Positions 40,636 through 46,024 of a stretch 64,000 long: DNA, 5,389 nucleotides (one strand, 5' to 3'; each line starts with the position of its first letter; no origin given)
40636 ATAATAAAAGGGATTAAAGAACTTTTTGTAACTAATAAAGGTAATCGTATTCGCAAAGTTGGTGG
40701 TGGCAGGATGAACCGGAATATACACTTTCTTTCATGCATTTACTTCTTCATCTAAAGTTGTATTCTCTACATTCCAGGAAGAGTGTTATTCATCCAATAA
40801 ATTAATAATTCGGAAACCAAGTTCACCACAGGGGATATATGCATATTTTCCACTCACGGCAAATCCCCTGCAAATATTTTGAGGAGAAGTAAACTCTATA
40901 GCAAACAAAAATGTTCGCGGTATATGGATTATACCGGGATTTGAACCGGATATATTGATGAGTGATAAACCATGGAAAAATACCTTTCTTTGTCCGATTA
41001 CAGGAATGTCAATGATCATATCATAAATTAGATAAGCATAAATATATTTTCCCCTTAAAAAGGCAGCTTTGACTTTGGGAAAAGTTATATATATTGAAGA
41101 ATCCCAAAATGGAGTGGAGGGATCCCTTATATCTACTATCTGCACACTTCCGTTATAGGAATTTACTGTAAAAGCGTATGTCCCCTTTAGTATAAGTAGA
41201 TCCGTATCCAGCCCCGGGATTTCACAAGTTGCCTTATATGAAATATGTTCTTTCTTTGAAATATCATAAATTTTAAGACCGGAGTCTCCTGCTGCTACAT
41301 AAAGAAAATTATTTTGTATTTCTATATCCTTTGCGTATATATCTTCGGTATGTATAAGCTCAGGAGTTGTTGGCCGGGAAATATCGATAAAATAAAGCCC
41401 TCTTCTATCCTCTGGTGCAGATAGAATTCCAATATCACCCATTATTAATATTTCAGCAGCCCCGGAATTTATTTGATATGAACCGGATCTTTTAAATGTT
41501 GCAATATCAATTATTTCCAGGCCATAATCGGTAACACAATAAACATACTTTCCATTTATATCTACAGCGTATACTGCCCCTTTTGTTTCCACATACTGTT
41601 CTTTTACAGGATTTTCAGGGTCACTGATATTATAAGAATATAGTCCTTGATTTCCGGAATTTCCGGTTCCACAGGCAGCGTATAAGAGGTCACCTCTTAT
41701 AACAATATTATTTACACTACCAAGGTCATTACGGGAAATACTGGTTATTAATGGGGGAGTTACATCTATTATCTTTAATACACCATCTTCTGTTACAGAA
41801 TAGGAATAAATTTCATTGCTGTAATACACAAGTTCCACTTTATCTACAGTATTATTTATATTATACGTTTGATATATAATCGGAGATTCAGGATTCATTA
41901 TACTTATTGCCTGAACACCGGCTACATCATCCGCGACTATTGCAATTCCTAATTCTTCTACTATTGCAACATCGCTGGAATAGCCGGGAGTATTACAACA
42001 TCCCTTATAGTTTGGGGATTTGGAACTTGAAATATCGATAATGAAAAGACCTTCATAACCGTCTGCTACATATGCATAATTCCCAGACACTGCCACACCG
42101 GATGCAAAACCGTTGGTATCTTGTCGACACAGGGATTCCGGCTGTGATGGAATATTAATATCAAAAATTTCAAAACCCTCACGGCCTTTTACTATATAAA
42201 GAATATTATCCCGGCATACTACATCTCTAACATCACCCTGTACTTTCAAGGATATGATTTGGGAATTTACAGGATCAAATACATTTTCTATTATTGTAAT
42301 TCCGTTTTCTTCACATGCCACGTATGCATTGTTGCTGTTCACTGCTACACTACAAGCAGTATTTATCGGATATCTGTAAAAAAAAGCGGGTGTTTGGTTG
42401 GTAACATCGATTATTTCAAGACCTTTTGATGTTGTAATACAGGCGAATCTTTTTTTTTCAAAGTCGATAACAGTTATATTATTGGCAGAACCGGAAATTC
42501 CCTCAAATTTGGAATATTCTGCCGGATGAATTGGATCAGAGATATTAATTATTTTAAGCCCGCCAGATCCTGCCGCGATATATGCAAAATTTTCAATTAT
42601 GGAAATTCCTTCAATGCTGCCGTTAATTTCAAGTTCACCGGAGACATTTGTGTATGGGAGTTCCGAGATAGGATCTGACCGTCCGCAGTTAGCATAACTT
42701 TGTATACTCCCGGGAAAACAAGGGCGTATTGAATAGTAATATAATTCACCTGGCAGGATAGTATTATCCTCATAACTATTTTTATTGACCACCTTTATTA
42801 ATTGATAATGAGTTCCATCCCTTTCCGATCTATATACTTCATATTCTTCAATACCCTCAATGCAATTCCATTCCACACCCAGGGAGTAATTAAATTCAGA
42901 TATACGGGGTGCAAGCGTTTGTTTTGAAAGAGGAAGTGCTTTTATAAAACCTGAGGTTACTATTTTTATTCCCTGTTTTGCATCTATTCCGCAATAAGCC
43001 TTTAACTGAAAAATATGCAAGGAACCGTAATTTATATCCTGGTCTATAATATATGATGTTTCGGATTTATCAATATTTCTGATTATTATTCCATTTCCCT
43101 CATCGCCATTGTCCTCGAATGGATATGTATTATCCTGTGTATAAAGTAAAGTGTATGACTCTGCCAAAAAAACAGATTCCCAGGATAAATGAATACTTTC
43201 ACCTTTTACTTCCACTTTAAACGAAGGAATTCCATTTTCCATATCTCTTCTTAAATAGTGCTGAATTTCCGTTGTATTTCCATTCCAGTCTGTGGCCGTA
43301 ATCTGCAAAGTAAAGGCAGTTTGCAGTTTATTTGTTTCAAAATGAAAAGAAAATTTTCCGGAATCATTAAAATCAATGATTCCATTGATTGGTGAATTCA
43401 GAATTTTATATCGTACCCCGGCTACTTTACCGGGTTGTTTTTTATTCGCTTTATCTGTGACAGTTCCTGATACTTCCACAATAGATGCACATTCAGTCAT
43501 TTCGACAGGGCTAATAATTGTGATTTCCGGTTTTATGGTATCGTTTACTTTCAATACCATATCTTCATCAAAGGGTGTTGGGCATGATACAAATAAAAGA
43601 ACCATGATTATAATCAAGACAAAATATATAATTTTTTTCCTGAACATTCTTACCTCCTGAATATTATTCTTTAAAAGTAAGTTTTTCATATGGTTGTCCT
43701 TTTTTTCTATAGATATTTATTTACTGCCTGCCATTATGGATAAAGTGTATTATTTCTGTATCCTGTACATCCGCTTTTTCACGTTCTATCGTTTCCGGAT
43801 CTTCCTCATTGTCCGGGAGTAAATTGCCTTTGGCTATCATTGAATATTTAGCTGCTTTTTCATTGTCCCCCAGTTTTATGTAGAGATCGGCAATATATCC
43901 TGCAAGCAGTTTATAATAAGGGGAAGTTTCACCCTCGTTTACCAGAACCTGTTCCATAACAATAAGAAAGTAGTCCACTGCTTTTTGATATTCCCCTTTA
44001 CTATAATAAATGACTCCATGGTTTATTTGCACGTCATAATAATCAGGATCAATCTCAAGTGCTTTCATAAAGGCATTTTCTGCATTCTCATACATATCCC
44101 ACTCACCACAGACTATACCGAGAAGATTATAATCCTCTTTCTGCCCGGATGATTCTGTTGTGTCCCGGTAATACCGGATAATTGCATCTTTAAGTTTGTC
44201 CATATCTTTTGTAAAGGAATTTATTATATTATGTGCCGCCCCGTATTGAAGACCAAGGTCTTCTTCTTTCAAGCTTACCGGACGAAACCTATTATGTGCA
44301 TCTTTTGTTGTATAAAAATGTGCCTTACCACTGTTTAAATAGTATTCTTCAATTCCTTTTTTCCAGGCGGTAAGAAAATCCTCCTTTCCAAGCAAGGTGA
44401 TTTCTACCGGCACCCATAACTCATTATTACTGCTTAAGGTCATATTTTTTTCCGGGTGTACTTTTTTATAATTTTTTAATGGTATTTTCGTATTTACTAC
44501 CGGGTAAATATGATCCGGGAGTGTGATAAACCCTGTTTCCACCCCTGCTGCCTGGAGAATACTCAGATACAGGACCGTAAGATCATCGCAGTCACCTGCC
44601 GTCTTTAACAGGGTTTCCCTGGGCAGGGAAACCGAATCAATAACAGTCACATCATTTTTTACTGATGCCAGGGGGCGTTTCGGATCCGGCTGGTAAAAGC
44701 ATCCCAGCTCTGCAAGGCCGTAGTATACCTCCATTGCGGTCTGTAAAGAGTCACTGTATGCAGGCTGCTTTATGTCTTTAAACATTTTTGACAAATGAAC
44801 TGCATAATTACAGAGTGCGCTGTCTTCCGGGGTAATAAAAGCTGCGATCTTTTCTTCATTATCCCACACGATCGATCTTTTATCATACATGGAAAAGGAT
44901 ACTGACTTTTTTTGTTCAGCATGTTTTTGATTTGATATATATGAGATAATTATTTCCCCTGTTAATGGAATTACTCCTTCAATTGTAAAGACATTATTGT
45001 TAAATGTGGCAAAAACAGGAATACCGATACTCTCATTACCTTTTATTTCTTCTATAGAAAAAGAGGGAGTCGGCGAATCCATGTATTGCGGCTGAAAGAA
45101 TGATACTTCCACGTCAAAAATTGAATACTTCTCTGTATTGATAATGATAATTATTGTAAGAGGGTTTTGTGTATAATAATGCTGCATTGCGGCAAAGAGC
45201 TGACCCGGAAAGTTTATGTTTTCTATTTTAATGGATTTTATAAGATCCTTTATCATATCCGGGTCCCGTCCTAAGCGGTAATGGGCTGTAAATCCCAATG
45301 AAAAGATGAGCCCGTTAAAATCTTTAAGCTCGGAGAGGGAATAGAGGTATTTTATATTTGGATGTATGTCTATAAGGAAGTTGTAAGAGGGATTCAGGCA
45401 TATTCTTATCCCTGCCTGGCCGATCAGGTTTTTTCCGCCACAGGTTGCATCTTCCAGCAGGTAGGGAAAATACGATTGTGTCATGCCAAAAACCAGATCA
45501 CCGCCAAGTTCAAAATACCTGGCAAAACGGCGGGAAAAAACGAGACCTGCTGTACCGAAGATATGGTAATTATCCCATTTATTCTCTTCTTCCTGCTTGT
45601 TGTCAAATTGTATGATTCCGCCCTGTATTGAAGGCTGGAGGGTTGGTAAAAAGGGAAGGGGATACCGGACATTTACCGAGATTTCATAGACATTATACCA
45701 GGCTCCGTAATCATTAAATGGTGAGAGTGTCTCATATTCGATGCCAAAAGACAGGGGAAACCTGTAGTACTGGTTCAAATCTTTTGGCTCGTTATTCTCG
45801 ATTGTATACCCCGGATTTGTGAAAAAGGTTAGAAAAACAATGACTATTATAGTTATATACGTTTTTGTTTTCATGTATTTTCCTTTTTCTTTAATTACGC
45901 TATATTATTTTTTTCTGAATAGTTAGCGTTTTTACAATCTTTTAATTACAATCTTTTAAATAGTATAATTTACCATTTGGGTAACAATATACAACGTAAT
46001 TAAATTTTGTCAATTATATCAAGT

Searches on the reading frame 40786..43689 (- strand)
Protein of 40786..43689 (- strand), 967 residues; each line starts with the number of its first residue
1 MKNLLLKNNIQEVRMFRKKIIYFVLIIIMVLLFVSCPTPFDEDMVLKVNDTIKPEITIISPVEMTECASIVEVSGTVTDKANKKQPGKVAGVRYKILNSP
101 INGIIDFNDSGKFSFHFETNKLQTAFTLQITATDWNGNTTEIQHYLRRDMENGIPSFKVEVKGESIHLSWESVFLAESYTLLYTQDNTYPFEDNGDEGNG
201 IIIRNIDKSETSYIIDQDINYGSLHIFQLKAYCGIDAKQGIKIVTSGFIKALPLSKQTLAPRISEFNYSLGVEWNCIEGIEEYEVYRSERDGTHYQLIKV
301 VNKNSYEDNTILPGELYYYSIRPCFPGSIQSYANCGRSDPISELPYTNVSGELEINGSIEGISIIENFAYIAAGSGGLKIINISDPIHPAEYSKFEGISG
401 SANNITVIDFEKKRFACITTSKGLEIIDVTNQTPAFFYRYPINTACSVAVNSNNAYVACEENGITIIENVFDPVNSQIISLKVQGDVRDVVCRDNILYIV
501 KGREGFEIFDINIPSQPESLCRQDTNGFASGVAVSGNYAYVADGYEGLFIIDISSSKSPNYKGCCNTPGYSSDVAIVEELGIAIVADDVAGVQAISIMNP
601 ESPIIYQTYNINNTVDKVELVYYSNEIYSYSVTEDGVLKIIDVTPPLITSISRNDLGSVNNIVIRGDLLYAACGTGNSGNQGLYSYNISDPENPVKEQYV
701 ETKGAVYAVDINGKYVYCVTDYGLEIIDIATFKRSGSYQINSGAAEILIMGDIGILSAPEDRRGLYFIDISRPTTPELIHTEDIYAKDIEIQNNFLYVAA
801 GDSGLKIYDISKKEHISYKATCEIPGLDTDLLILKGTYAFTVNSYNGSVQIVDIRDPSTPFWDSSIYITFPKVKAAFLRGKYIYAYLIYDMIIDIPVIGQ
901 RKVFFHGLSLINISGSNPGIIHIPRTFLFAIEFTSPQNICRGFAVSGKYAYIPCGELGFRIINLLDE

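Call 4: search_protein_families(library=pfam, proteins=[window:40786-43689:-], max_evalue=0.01)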
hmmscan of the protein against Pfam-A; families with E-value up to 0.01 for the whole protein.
window:40786-43689:- (967 aa): 2 families
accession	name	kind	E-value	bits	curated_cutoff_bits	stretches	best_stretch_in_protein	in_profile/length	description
PF08309.17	LVIVD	-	4.9e-43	144.6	20.2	3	527-567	2-42/42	LVIVD repeat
PF09826.15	Beta_propel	-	2.2e-05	24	22.4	0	636-740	30-138/495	Beta propeller domain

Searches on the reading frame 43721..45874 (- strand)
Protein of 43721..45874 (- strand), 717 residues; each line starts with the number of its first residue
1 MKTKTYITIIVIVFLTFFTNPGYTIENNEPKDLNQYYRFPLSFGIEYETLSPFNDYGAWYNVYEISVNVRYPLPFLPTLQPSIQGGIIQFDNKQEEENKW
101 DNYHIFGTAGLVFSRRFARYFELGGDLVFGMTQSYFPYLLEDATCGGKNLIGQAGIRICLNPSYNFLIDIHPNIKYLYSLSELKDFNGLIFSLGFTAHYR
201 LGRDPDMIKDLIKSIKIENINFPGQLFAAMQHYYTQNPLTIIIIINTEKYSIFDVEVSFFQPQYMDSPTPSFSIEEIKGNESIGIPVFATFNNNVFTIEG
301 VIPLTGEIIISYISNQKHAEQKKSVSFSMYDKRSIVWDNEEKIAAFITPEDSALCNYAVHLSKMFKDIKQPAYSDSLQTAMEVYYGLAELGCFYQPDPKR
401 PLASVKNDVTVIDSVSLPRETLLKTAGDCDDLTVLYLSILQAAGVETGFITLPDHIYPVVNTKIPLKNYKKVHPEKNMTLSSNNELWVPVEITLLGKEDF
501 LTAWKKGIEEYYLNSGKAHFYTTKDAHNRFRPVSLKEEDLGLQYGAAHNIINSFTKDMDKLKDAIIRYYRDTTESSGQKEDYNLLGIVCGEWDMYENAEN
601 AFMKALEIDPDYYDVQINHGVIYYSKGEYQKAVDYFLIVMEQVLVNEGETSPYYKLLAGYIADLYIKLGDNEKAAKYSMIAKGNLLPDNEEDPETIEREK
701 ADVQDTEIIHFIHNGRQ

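Call 4: search_protein_families(library=pfam, proteins=[window:43721-45874:-], max_evalue=0.01)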
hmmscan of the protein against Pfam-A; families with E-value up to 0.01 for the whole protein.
window:43721-45874:- (717 aa): 8 families
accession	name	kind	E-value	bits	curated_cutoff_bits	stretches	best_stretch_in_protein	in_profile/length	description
PF13181.12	TPR_8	-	4.7e-10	39.3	25.7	1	582-612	4-34/34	Tetratricopeptide repeat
PF13424.12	TPR_12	-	2.1e-09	37.9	30.1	1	616-677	6-67/77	Tetratricopeptide repeat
PF00515.34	TPR_1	-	2.4e-09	37.1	27.8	1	582-612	4-34/34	Tetratricopeptide repeat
PF07719.23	TPR_2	-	5.2e-07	29.7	27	0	593-612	15-34/34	Tetratricopeptide repeat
PF14559.12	TPR_19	-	5.6e-05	23.8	25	0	595-634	7-46/68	Tetratricopeptide repeat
PF13431.12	TPR_17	-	0.00083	19.9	24.4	0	601-633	1-33/34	Tetratricopeptide repeat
PF13176.12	TPR_7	-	0.0011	19.3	27.9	0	620-641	6-27/36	Tetratricopeptide repeat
PF13414.12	TPR_11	-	0.004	17.2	26.8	1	595-627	10-42/42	TPR repeat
